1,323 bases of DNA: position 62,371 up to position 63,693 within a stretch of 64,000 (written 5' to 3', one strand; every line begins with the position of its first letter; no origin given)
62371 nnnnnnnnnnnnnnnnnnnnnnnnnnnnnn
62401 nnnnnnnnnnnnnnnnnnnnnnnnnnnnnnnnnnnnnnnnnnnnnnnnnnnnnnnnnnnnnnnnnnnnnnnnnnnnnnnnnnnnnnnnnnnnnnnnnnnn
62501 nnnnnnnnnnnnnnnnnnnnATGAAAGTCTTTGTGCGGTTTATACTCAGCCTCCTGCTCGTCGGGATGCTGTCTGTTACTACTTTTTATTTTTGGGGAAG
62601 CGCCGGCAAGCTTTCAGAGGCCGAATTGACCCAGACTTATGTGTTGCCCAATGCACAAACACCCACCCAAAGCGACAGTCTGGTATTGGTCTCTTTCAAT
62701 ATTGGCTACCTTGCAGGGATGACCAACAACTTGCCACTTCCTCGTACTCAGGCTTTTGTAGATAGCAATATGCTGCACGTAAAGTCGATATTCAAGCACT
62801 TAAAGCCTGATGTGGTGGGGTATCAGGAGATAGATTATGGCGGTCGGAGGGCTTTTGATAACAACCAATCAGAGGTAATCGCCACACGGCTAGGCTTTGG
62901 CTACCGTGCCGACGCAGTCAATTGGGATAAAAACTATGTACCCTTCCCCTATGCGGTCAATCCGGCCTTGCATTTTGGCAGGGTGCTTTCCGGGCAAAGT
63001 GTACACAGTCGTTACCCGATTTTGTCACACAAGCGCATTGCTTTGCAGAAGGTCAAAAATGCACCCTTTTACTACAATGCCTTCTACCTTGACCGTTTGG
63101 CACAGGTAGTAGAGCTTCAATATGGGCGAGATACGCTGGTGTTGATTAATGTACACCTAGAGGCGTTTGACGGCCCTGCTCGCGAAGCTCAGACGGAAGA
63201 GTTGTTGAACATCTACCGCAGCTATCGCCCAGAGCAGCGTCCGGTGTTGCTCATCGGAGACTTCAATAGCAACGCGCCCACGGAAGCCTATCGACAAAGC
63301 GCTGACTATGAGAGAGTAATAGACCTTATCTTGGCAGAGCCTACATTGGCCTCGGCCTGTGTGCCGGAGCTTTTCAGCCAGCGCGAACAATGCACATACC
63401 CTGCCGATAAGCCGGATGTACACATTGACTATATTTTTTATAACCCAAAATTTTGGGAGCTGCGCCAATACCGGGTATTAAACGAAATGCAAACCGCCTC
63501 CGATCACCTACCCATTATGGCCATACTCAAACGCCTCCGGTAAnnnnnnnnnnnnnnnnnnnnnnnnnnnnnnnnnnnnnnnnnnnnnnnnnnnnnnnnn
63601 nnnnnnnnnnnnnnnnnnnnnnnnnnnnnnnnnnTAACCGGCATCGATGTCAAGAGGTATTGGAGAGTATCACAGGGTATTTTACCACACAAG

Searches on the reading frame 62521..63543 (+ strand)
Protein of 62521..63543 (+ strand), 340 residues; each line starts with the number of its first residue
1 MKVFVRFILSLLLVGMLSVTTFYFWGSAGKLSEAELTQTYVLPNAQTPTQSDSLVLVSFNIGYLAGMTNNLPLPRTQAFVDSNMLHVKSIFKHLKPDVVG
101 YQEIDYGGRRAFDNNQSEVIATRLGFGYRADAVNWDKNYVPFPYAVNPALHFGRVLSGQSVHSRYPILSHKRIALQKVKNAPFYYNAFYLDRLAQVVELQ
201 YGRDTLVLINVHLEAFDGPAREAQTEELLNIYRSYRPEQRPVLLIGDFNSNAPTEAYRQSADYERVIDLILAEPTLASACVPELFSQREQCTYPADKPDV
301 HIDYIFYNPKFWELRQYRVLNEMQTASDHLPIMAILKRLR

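Call 33: find_encoding_contigs(protein=window:62521-63543:+, flank=10000, max_places=4)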
Protein window:62521-63543:+ (340 aa): 3 contigs read that carry it; 3 places shown.
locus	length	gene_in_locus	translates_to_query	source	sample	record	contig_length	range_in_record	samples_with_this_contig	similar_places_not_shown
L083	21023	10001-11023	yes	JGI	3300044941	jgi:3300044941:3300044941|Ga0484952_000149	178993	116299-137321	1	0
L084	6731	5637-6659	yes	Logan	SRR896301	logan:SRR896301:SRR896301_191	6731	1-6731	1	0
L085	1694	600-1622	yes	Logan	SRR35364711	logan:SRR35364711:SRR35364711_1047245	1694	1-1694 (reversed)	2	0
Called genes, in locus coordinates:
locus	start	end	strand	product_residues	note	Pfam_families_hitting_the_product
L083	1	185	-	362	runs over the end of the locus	PF00465:Fe-ADH, PF25137:ADH_Fe_C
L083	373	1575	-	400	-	PF00155:Aminotran_1_2, PF01041:DegT_DnrJ_EryC1, PF00266:Aminotran_5 (weak), PF01212:Beta_elim_lyase (weak)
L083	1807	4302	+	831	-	PF10101:DUF2339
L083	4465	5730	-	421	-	-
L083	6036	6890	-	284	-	PF01177:Asp_Glu_race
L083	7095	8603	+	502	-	PF03853:YjeF_N, PF01256:Carb_kinase, PF08543:Phos_pyr_kin (weak)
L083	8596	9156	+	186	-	PF09345:SiaC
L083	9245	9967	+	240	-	PF01503:PRA-PH (faint), PF03819:MazG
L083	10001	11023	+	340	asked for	PF03372:Exo_endo_phos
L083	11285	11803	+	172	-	PF04542:Sigma70_r2, PF08281:Sigma70_r4_2, PF04545:Sigma70_r4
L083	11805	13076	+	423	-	-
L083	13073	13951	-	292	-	PF00749:tRNA-synt_1c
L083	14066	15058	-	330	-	PF01075:Glyco_transf_9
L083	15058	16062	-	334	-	PF01075:Glyco_transf_9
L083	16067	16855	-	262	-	PF00535:Glycos_transf_2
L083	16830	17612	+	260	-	PF04542:Sigma70_r2, PF08281:Sigma70_r4_2, PF04545:Sigma70_r4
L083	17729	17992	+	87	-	-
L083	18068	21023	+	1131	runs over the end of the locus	PF01364:Peptidase_C25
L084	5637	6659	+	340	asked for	PF03372:Exo_endo_phos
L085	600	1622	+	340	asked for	PF03372:Exo_endo_phos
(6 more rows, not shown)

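Call 78: find_homologous_proteins(query=L083:18068-21022:+, max_evalue=1e-100)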
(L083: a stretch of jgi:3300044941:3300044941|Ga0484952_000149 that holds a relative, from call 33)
Query L083:18068-21022:+ (985 aa): 586 proteins with E <= 1e-100 among 8000 candidates; the best 120 are listed.
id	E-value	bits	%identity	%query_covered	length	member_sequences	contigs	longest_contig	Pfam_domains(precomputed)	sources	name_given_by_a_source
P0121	0.0e+0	2258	100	100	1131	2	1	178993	PF01364.25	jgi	jgi:hypothetical protein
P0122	2.1e-274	931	47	98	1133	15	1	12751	PF01364.25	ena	-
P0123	2.5e-272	924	47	99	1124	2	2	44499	PF01364.25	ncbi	ncbi:MAG: type IX secretion system sortase PorU [Raineya sp.]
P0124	1.9e-268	911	46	100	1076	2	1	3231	PF01364.25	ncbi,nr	ncbi:MAG TPA: hypothetical protein DCM08_01710, partial [Microscillaceae bacterium]|nr:hypothetical 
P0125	4.5e-266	903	46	98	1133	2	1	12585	PF18962.8,PF01364.25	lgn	-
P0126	1.5e-264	898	46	98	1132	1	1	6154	PF18962.8,PF01364.25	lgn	-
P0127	5.0e-264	897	46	98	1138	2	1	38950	PF18962.8,PF01364.25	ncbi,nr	ncbi:MAG: type IX secretion system sortase PorU [Raineya sp.]|nr:type IX secretion system sortase Po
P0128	1.0e-262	892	46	98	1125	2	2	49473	PF18962.8,PF01364.25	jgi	jgi:hypothetical protein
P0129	2.0e-262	891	46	100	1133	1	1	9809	PF01364.25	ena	-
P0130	5.1e-262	890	45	98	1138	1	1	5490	PF01364.25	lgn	-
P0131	7.4e-262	890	45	99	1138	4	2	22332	PF01364.25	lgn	-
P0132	8.4e-262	889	45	100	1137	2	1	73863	PF13585.13,PF18962.8,PF13860.13,PF01364.25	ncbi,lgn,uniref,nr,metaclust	ncbi:type IX secretion system sortase PorU [Microscilla marina]|uniref:Fjo24 n=1 Tax=Microscilla mar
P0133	5.0e-261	887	45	99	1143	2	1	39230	PF01364.25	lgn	-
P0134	9.0e-261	886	46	98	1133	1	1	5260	PF01364.25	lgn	-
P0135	1.4e-260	885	44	99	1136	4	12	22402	PF13860.13,PF01364.25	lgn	-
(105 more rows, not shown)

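Call 79: find_encoding_contigs(protein=P0121, flank=10000, max_places=3)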
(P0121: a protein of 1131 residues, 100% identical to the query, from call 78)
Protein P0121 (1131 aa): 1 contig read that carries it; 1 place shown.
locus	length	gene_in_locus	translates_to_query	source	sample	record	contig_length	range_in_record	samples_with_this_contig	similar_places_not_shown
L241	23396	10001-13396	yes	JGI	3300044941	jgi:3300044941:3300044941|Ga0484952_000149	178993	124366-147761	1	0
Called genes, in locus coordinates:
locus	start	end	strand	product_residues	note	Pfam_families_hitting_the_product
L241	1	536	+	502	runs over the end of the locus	PF03853:YjeF_N, PF01256:Carb_kinase, PF08543:Phos_pyr_kin (weak)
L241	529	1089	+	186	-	PF09345:SiaC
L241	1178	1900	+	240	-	PF01503:PRA-PH (faint), PF03819:MazG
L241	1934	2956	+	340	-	PF03372:Exo_endo_phos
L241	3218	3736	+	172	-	PF04542:Sigma70_r2, PF08281:Sigma70_r4_2, PF04545:Sigma70_r4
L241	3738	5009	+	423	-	-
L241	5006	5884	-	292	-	PF00749:tRNA-synt_1c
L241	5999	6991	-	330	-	PF01075:Glyco_transf_9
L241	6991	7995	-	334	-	PF01075:Glyco_transf_9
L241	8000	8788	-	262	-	PF00535:Glycos_transf_2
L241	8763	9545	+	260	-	PF04542:Sigma70_r2, PF08281:Sigma70_r4_2, PF04545:Sigma70_r4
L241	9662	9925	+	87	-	-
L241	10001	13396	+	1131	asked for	PF01364:Peptidase_C25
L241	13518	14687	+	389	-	PF19572:PorV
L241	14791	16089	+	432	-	PF05193:Peptidase_M16_C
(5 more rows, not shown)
